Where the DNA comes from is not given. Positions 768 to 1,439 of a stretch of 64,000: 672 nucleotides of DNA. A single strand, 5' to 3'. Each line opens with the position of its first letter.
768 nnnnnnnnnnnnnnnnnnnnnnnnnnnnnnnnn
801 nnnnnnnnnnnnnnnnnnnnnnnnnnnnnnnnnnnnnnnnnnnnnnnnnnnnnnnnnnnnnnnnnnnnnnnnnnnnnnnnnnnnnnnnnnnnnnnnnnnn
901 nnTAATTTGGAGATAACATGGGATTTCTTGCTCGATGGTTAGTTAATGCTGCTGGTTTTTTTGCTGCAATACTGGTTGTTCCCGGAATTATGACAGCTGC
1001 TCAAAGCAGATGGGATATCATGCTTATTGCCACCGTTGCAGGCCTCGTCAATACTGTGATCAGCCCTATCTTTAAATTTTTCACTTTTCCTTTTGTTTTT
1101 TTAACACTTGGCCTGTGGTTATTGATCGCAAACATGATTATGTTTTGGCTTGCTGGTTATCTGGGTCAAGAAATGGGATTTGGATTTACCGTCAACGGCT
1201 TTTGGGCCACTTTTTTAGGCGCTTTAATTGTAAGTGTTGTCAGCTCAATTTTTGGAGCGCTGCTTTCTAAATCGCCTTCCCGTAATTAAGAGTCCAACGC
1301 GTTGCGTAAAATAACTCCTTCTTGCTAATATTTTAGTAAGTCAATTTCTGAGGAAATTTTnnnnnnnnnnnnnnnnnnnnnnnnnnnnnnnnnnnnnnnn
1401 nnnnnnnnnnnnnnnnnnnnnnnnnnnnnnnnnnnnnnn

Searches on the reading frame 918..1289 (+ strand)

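Call 64: search_protein_families(library=pfam, proteins=[window:918-1289:+], max_evalue=0.001)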
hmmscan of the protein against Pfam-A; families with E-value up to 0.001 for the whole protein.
window:918-1289:+ (123 aa): 1 family
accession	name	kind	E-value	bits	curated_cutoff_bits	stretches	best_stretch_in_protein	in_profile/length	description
PF04020.18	Phage_holin_4_2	-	6.4e-25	88.2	28.8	1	1-111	1-105/105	Mycobacterial 4 TMS phage holin, superfamily IV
